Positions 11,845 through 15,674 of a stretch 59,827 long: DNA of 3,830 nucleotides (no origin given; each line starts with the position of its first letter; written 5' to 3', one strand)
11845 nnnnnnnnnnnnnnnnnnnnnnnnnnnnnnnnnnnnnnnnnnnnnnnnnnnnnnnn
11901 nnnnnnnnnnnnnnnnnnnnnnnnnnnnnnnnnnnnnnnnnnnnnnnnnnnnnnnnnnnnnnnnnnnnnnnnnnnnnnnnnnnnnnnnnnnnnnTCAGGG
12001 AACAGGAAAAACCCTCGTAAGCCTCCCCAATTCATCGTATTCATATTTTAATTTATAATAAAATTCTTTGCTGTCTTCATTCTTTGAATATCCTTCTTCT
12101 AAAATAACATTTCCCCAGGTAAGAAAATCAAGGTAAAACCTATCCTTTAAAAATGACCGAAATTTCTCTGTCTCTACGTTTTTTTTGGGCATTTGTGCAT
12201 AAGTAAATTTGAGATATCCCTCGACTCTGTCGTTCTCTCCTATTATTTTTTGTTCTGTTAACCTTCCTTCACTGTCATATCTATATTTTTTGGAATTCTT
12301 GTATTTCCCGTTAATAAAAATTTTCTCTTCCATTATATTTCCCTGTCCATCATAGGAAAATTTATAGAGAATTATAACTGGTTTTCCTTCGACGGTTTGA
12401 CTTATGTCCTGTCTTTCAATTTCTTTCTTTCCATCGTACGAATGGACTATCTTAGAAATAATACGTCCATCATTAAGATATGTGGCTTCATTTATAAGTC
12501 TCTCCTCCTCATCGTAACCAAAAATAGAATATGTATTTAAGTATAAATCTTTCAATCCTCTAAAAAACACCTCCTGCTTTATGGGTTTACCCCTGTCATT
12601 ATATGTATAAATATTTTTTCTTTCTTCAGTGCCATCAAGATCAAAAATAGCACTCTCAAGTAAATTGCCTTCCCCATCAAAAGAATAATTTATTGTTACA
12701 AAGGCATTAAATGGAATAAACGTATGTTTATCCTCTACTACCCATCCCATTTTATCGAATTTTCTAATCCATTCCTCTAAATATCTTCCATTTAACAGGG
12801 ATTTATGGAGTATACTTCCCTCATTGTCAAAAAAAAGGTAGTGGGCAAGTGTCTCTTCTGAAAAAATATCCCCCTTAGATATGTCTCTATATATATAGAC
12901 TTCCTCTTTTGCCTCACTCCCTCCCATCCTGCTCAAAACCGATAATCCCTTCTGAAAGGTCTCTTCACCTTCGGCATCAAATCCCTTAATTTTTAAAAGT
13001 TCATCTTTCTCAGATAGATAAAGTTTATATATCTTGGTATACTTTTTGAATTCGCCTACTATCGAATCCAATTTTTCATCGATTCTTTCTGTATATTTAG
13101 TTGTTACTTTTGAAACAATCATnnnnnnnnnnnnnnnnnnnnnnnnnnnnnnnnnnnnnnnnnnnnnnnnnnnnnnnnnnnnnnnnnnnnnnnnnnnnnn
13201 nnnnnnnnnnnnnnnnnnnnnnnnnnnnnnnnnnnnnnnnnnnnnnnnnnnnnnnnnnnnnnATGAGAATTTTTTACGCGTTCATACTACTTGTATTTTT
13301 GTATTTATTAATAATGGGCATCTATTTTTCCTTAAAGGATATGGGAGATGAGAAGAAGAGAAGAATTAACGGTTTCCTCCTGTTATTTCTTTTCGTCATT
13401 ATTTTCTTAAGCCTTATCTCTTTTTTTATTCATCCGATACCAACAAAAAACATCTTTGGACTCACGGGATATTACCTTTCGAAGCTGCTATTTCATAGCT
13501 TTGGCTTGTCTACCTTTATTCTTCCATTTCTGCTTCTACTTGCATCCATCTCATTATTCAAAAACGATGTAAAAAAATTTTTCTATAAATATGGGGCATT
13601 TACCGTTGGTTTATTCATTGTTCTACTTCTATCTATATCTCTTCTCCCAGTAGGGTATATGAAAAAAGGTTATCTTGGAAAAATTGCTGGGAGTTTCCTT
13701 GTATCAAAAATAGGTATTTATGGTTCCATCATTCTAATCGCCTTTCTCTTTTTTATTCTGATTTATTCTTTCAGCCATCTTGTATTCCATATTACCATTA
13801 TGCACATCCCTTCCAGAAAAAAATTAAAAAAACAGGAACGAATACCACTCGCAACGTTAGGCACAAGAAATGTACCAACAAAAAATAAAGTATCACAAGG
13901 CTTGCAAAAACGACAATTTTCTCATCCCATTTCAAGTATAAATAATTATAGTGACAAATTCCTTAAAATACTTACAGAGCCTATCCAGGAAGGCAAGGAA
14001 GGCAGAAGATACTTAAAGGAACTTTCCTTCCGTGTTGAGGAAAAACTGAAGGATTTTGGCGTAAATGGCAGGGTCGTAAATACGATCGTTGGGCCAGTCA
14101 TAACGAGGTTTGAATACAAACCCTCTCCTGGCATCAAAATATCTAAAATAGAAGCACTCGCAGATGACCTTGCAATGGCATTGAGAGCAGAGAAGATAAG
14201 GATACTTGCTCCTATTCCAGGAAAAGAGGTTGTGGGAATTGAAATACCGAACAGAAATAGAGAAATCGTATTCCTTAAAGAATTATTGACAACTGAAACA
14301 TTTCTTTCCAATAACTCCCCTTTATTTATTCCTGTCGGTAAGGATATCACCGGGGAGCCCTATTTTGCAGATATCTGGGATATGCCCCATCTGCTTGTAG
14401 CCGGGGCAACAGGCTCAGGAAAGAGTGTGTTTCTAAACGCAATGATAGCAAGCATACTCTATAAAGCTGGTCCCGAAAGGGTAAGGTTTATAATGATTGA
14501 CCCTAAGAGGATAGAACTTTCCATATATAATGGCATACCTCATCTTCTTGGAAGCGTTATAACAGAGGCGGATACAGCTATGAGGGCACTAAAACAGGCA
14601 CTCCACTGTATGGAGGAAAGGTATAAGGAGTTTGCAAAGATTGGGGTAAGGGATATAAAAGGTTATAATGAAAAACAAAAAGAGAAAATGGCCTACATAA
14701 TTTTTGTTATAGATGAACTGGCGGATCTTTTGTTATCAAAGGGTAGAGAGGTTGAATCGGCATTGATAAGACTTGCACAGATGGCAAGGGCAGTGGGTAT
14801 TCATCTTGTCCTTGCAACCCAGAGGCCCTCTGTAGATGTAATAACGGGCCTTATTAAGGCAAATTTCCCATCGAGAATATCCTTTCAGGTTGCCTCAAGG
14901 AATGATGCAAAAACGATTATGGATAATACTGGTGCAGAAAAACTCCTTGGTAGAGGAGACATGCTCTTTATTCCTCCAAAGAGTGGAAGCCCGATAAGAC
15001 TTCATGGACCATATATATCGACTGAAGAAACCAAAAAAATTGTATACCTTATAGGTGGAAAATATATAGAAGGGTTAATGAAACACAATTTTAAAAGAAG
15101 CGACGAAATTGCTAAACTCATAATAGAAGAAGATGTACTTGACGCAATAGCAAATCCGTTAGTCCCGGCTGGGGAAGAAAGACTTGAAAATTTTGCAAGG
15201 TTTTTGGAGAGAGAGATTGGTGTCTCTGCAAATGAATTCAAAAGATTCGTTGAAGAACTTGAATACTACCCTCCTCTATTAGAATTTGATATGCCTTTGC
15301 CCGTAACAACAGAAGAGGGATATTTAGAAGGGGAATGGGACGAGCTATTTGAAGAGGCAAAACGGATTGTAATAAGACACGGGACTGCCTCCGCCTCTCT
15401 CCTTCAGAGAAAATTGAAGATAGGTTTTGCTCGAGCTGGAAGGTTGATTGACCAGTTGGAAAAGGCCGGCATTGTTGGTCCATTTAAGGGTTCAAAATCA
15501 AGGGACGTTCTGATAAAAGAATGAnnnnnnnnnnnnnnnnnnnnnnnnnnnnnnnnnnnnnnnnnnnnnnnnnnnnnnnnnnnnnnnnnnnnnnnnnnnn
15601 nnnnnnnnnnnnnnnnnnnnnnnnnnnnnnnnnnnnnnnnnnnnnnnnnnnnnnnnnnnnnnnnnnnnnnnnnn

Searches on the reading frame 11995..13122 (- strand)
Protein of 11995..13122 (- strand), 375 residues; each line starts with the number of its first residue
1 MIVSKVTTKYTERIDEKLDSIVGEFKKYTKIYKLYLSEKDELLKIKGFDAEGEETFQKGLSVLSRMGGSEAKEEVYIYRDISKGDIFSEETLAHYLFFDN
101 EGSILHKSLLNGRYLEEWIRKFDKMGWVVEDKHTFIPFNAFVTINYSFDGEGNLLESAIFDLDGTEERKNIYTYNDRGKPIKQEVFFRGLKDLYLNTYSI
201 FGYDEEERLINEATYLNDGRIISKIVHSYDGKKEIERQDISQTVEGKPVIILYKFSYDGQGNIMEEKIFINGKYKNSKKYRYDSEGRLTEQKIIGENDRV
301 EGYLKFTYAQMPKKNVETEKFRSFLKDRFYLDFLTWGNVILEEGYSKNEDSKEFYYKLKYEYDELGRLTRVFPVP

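Call 22: search_protein_families(library=pfam, proteins=[window:11995-13122:-], max_evalue=0.00001)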
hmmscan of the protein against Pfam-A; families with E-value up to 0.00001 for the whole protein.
window:11995-13122:- (375 aa): 1 family
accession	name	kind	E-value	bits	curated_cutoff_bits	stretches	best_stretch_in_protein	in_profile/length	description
PF05593.20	RHS_repeat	-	1.1e-08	35.7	22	0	359-371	19-31/38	RHS Repeat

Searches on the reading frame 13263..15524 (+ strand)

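Call 23: search_protein_families(library=pfam, proteins=[window:13263-15524:+], max_evalue=0.00001)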
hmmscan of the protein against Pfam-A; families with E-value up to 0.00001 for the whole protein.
window:13263-15524:+ (753 aa): 4 families
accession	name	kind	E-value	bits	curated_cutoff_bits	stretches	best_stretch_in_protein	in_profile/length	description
PF01580.24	FtsK_SpoIIIE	-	2.3e-59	201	24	1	338-524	2-221/221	FtsK/SpoIIIE family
PF17854.6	FtsK_alpha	-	3.5e-29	101.4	22.9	1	236-330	6-101/101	FtsK alpha domain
PF09397.16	FtsK_gamma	-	1.9e-27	95.2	30.6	1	691-751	2-62/63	Ftsk gamma domain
PF13491.11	FtsK_4TM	-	4.1e-08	33.5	23.1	1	37-175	9-163/171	4TM region of DNA translocase FtsK/SpoIIIE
